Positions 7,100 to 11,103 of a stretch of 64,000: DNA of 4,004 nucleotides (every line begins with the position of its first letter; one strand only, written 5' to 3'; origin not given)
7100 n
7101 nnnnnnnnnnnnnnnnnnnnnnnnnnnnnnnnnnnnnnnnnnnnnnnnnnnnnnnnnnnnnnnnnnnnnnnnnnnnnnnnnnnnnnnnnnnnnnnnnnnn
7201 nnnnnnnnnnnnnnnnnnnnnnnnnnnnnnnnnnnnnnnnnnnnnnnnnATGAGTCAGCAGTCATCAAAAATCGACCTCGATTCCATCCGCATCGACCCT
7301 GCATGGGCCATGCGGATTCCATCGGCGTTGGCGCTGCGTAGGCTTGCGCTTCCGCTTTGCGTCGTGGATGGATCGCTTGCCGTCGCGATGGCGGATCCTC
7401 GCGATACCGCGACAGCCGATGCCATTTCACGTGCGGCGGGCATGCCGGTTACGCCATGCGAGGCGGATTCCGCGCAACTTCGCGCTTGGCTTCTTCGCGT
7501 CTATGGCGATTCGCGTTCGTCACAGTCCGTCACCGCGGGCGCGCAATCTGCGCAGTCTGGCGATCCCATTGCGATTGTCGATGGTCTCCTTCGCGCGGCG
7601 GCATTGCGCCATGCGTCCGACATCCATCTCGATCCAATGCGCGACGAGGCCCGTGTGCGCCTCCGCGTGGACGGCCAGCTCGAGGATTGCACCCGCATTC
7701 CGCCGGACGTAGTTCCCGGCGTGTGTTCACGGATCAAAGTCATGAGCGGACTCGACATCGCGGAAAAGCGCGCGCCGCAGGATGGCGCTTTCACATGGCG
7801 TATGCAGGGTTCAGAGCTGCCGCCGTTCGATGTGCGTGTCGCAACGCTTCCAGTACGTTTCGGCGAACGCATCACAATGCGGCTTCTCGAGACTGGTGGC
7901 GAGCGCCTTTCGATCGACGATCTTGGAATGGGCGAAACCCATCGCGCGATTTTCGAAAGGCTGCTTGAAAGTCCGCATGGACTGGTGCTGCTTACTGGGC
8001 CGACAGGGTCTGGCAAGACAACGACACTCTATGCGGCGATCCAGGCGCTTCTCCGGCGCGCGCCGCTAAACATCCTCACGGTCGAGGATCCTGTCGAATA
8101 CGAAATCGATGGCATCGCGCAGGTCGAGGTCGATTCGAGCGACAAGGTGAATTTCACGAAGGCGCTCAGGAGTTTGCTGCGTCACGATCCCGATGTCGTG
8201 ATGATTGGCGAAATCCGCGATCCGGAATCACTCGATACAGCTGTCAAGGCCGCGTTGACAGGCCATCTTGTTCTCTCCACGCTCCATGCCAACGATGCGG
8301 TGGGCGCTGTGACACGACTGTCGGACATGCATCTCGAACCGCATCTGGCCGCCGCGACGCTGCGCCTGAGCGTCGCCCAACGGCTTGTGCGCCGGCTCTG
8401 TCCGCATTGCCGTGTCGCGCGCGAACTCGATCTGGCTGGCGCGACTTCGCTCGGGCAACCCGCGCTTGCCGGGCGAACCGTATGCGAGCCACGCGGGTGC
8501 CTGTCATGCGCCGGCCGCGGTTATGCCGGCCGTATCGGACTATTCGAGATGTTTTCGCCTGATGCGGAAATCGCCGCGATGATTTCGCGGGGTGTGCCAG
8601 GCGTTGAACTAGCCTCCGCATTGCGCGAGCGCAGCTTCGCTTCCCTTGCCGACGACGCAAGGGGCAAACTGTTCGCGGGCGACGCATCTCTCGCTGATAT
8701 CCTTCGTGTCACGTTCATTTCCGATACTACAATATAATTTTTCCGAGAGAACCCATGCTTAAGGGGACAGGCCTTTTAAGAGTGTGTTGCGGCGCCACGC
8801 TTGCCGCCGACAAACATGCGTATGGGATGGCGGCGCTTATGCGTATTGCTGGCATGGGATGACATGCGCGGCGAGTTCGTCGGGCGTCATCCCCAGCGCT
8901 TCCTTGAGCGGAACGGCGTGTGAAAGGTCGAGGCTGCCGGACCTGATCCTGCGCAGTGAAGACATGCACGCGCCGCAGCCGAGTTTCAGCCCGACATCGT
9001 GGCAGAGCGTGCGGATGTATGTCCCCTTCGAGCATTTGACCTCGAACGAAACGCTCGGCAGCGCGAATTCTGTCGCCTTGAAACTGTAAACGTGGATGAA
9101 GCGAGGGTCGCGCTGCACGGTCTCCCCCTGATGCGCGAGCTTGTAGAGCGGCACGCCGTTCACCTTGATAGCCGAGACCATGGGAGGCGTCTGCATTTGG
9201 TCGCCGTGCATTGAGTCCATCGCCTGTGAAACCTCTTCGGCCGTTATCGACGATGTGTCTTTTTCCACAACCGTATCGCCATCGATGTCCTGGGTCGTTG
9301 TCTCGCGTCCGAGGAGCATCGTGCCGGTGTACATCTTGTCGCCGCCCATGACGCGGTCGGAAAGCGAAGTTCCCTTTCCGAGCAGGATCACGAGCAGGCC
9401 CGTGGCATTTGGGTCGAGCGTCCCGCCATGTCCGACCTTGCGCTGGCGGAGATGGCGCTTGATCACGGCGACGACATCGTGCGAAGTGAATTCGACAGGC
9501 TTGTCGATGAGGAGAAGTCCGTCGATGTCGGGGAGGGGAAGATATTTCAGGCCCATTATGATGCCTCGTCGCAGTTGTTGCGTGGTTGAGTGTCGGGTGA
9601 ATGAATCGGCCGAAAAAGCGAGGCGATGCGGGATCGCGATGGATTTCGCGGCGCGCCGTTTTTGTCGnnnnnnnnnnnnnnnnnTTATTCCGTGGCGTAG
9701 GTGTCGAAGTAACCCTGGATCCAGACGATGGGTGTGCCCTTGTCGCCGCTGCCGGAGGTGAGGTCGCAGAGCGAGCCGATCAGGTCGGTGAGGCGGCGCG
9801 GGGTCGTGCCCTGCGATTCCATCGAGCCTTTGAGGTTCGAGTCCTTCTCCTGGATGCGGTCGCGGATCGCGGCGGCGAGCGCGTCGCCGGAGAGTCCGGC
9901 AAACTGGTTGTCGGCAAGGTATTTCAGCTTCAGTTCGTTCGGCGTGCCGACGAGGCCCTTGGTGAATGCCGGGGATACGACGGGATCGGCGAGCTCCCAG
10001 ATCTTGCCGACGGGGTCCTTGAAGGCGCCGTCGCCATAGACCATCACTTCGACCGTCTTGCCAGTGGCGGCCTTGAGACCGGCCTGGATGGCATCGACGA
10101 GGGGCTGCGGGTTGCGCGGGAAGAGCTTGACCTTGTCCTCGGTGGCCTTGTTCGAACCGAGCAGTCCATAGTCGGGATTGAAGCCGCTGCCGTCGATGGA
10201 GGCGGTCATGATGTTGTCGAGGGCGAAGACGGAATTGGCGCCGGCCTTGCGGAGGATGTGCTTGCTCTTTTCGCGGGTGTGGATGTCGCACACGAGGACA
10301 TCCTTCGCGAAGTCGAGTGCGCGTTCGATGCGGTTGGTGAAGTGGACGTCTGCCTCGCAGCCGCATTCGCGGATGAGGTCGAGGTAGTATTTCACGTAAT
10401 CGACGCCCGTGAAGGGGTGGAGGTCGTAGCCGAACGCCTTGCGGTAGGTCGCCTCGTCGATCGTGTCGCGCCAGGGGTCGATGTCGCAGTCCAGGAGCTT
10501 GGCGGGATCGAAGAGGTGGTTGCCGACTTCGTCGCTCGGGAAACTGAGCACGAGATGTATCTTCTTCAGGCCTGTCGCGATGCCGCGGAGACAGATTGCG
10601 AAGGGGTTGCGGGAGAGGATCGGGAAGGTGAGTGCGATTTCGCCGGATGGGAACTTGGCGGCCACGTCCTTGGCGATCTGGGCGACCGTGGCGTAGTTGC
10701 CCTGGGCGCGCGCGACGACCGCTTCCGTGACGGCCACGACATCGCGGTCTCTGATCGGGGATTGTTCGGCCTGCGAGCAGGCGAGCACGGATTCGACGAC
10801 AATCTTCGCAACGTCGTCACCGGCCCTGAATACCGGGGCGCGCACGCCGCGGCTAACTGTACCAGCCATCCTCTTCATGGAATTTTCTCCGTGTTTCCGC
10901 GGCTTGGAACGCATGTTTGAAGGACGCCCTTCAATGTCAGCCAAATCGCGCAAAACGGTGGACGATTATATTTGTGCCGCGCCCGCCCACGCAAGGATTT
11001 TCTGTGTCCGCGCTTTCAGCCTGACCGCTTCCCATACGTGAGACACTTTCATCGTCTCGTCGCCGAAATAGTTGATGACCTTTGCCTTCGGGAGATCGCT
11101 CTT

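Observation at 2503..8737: Compact translationally coupled pilus/T2SS-like operon containing both a retraction ATPase (PilT) and an assembly ATPase (GspE/PilB), but no secretin or platform gene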

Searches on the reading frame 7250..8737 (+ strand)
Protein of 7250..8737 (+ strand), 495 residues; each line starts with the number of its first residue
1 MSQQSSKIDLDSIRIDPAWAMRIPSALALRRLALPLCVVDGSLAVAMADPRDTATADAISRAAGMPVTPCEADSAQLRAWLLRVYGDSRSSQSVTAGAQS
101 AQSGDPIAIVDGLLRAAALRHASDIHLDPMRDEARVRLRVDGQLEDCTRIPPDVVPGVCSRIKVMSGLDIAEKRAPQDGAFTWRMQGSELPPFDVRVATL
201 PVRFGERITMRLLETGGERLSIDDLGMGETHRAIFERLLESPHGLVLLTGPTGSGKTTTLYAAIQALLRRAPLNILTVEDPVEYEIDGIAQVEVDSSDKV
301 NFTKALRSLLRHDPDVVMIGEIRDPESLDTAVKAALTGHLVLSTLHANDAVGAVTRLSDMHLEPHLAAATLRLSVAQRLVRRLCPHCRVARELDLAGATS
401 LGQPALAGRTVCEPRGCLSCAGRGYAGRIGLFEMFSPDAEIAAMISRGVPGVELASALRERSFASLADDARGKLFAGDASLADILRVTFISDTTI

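Call 3: search_protein_families(library=pfam, proteins=[window:7250-8737:+], max_evalue=0.1)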
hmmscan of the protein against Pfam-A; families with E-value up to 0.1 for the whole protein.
window:7250-8737:+ (495 aa): 21 families
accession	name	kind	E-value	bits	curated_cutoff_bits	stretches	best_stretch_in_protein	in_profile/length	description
PF00437.27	T2SSE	-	4.8e-112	374.7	24.9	1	108-486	10-370/370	Type II/IV secretion system protein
PF05157.20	MshEN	-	5.5e-15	55.6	23.1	1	8-90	6-89/90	MshEN domain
PF25199.1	nSTAND_NTPase5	-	1.2e-05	25.6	34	1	236-289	34-87/145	Novel STAND NTPase 5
PF13604.12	AAA_30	-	5e-05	23.6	27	1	232-269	7-44/191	AAA domain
PF13191.12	AAA_16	-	0.0001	23.3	32.6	1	232-276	13-54/167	AAA ATPase domain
PF13173.12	AAA_14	-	0.00025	21.5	27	1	245-336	4-85/129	AAA domain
PF13555.12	AAA_29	-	0.00051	20.2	27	1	241-268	20-46/61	P-loop containing region of AAA domain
PF13401.12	AAA_22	-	0.0019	18.9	27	1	242-284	4-45/130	AAA domain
PF13476.12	AAA_23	-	0.0035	18.4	27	1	242-264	18-40/201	AAA domain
PF20720.3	nSTAND3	-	0.0053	16.9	27.2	1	242-279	16-52/155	Novel STAND NTPase 3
PF13245.12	AAA_19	-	0.011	16.3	25.1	1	241-271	9-39/134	AAA domain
PF13086.12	AAA_11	-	0.011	16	27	1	232-269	7-43/257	AAA domain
PF04851.21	ResIII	-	0.015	15.7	22.5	1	243-272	23-52/164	Type III restriction enzyme, res subunit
PF01580.24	FtsK_SpoIIIE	-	0.016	15.1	24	1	239-270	36-66/221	FtsK/SpoIIIE family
PF00004.35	AAA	-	0.021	15.7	21.2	1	246-322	1-66/131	ATPase family associated with various cellular activities (AAA)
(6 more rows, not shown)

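Call 4: search_protein_families(library=ncbifam, proteins=[window:7250-8737:+], max_evalue=0.1)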
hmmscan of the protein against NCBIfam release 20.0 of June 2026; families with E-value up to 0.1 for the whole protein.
window:7250-8737:+ (495 aa): 25 families
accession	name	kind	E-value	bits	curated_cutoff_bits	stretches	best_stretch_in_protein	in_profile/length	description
TIGR02533.1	type_II_gspE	equivalog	1.5e-136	455.9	630.25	2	107-488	110-486/486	type II secretion system ATPase GspE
TIGR02538.1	type_IV_pilB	equivalog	6.9e-128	427.7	675.65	2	106-488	180-562/564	type IV-A pilus assembly ATPase PilB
NF007755.0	PRK10436.1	equivalog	2.2e-114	382.7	617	1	42-489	28-460/465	type II secretion system protein GspE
NF053534.1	T4PilAsmATPsTfpB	equivalog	1e-104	351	850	1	107-488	202-582/584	type IV pilus assembly ATPase TfpB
NF041000.1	ATPase_ComGA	equivalog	9e-70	234.7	300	1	113-381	3-266/267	competence type IV pilus ATPase ComGA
TIGR01420.1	pilT_fam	subfamily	1.4e-47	162.6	319.1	1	112-379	4-259/343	PilT/PilU family type 4a pilus ATPase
TIGR02525.1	plasmid_TraJ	equivalog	4.9e-24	85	368.3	1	222-362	129-274/372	plasmid transfer ATPase TraJ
TIGR02524.1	dot_icm_DotB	equivalog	9.9e-20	71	463.3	1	208-381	105-286/358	Dot/Icm type IV secretion system ATPase DotB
TIGR02782.1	TrbB_P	equivalog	7.1e-18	64.9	304.55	1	243-361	136-256/303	P-type conjugative transfer ATPase TrbB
NF010407.0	PRK13833.1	subfamily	6.7e-17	61.9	499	1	246-361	147-263/323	conjugal transfer protein TrbB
NF010469.0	PRK13894.1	subfamily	1.3e-16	60.9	508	1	243-359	149-266/320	conjugal transfer ATPase TrbB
TIGR02788.1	VirB11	equivalog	7.1e-15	54.8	249.95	1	246-381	147-285/308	P-type DNA transfer ATPase VirB11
NF058587.1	archaellum_moto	equivalog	1.3e-14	53.8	550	1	246-359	278-395/527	archaellum flagellar ATPase motor FlaI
TIGR03819.1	heli_sec_ATPase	hypoth_equivalog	2.6e-12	46.6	373.15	1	206-377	140-317/340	TadA family conjugal transfer-associated ATPase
NF053672.1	bindosome_BasE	exception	4.1e-11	42.3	1000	1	245-369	272-399/512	bindosome assembly system ATPase subunit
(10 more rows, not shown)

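Call 25: search_solved_structures(query=window:7250-8737:+, max_evalue=1e-20)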
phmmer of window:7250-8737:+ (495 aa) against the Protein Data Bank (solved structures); distinct sequences matched with E-value up to 1e-20: 21.
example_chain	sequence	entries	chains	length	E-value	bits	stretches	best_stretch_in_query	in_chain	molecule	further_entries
3jc8_Ba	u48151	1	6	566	5.3e-94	318.8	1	8-485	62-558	Type IV-A pilus assembly ATPase PilB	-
4pht_A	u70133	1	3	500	2.5e-93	316.5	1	106-488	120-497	General secretory pathway protein E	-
6f8l_G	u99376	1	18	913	4.5e-92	312.4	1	14-488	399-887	Type IV pilus assembly protein PilF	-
5zfr_A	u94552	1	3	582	3.1e-91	309.6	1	8-491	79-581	Type IV pilus biogenesis ATPase PilB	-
4kss_A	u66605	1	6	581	8.5e-91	308.2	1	105-490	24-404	Type II secretion system protein E, hemolysin-coregulated protein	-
4ksr_A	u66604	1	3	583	8.5e-91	308.2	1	105-489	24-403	Type II secretion system protein E, Hemolysin-coregulated protein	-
6olj_C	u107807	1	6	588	3.6e-90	306.1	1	99-491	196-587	Type IV pilus biogenesis ATPase PilB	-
1p9r_A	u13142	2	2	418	6.6e-90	305.2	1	105-486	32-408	General secretion pathway protein E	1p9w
5tsg_B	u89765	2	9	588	6.7e-90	305.2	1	99-491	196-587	Type IV pilus biogenesis ATPase PilB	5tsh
5oiu_A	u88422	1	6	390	8e-87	295.1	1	110-488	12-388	Type IV pilus assembly protein PilF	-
5it5_F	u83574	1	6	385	8.3e-87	295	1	110-488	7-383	ATP binding motif-containing protein PilF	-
6ejf_A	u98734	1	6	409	8.5e-87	295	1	110-488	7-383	Type IV pilus assembly protein PilF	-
8dze_A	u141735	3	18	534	3.9e-40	141.2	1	114-451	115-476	BfpD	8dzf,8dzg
3jvu_A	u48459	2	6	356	3.2e-31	111.8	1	217-374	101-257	Twitching mobility protein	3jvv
5fl3_A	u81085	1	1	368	1.4e-30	109.7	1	110-385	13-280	PILI RETRACTION PROTEIN PILT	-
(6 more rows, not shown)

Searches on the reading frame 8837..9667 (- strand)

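Call 6: search_protein_families(library=pfam, proteins=[window:8837-9667:-], max_evalue=0.001)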
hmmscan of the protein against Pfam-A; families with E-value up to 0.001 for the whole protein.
window:8837-9667:- (276 aa): 2 families
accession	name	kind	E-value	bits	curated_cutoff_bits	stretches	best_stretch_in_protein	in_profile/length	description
PF01509.24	TruB_N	-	1.9e-51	174.8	27.3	1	70-218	1-149/149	TruB family pseudouridylate synthase (N terminal domain)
PF16198.10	TruB_C_2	-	9.8e-13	48.5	29.3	1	219-259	1-41/66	tRNA pseudouridylate synthase B C-terminal domain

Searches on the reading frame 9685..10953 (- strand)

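Call 6: search_protein_families(library=pfam, proteins=[window:9685-10953:-], max_evalue=0.001)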
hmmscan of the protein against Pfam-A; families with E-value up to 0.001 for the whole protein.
window:9685-10953:- (422 aa): 1 family
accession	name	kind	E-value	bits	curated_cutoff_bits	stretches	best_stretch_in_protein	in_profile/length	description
PF01996.21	F420_ligase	-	1.2e-53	182.3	25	1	36-414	1-218/218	F420-0:Gamma-glutamyl ligase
